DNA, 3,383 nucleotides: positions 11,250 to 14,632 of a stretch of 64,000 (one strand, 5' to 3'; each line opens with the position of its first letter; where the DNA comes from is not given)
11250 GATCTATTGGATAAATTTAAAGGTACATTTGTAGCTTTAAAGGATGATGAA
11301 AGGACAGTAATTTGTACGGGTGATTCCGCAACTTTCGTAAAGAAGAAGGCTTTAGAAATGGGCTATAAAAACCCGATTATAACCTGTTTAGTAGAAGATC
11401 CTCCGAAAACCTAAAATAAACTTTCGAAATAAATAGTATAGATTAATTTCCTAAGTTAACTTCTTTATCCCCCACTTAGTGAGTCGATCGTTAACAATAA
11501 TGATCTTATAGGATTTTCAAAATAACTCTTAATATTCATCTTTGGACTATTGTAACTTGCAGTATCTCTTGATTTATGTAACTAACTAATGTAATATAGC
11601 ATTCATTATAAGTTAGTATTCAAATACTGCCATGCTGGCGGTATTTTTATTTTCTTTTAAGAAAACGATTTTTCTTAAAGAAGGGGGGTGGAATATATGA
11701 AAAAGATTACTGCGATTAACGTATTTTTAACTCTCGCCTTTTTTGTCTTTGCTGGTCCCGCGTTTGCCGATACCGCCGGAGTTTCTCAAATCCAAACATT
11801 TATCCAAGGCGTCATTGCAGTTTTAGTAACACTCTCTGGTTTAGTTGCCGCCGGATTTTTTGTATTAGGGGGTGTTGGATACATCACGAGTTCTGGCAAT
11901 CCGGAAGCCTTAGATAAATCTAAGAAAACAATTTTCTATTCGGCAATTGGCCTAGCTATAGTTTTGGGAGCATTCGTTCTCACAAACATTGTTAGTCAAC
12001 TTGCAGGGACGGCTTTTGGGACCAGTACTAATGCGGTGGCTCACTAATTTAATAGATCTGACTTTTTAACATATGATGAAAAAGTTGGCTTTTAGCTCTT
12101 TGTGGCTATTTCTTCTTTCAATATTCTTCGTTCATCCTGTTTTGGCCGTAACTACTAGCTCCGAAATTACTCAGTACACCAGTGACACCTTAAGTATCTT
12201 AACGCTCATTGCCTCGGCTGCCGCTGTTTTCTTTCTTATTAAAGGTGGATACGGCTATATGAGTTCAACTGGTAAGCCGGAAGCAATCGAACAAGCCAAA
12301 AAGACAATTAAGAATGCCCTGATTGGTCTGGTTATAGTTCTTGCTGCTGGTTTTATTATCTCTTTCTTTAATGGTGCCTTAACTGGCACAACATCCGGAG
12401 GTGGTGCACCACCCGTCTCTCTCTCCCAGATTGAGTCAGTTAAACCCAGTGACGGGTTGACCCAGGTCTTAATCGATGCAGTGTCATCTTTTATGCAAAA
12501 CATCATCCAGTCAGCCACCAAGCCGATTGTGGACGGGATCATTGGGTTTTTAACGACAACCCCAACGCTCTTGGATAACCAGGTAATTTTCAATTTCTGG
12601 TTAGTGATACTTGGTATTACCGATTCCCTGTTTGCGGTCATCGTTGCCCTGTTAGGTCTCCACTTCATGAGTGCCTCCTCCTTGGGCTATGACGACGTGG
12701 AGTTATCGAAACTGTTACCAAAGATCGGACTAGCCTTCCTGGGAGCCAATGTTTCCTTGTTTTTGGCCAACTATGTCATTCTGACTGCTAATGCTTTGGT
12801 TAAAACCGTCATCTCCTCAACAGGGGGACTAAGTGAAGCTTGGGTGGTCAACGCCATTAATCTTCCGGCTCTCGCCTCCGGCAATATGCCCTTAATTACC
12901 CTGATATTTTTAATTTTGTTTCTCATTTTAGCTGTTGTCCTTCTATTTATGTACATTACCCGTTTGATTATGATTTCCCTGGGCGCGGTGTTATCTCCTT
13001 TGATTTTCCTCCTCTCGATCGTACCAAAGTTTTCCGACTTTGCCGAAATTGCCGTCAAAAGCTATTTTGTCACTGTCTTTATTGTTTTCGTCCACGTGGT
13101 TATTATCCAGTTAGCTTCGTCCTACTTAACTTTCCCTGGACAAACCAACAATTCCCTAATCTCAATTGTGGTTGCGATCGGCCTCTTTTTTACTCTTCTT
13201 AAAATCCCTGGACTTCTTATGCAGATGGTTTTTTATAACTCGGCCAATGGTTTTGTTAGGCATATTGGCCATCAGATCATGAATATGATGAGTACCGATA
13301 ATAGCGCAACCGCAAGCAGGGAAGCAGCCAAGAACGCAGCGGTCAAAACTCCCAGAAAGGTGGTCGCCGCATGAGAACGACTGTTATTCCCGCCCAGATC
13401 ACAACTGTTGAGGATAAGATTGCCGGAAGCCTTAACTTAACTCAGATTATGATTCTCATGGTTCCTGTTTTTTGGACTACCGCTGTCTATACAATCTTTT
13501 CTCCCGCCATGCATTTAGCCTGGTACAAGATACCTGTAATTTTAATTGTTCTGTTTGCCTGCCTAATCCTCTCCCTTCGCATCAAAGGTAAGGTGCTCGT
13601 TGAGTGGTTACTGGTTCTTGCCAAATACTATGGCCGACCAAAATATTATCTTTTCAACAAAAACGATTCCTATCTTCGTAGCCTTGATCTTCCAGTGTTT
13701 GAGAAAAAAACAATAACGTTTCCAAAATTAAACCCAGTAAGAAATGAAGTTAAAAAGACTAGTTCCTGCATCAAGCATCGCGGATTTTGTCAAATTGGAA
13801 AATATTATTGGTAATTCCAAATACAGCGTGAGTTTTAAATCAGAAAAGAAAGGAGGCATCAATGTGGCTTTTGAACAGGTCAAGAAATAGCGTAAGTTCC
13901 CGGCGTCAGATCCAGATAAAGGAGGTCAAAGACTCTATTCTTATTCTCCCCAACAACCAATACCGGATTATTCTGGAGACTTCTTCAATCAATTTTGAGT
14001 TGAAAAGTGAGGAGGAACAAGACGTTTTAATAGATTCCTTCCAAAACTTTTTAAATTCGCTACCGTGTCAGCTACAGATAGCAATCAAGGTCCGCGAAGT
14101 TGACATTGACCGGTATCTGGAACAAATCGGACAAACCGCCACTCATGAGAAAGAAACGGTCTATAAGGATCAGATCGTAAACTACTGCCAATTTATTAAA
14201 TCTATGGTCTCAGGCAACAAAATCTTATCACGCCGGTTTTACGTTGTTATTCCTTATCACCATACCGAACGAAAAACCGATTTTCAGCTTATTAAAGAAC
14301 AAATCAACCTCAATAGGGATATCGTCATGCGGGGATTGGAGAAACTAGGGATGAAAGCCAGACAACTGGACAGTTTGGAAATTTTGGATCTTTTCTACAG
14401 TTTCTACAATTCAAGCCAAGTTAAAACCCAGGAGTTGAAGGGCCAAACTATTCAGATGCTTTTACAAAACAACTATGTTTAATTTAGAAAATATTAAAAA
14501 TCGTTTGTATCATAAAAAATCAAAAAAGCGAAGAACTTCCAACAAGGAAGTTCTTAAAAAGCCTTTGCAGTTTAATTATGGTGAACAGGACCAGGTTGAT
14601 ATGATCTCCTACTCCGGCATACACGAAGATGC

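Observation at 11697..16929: Minimal T4SS-like module with a pilin but no coupling protein or relaxase in view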

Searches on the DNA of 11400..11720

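Call 82: search_rna_families(source=window, start=11400, end=11720, threshold=evalue, max_evalue=1)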
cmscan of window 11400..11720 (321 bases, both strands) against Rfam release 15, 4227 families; matches with E-value up to 1: 0.
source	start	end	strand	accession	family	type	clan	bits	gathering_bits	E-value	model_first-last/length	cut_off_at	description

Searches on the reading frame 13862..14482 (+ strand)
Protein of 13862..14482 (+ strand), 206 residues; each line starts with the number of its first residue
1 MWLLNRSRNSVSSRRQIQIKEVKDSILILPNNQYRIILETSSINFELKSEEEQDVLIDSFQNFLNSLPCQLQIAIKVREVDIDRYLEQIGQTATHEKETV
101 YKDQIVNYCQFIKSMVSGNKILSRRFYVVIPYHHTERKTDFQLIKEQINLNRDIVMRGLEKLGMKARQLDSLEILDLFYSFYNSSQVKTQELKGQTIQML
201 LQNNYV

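Call 3: search_protein_families(library=pfam, proteins=[window:13862-14482:+], max_evalue=0.1)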
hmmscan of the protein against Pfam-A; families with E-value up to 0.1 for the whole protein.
window:13862-14482:+ (206 aa): 0 families

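Call 54: search_protein_families(library=ncbifam, proteins=[window:13862-14482:+], max_evalue=0.01)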
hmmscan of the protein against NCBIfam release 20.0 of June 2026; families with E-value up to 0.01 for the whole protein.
window:13862-14482:+ (206 aa): 3 families
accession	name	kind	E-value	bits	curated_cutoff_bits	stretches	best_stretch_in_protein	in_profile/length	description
NF045975.1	VirB4_plasma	equivalog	1.4e-09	36.2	590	1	15-192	106-285/894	Mbov_0397 family ICE element conjugal transfer ATPase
NF045971.1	conju_CD1110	equivalog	1e-08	33.9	325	1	22-188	11-173/752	VirB4-like conjugal transfer ATPase, CD1110 family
NF041427.1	TrsD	subfamily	1.8e-06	27.9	200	1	27-183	29-200/201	TrsD/TraD family conjugative transfer protein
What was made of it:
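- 13862..14482 (+): TrsD-like protein, which is the N-terminal domain of VirB4 encoded as a separate ORF. NCBIfam matches, all far below the full-length cut-offs: VirB4 CD1110 family profile positions 11-173 (E 1e-8), Mycoplasma-ICE VirB4 positions 106-285 (E 1.4e-9) and TrsD (E 1.8e-6) (call 54).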
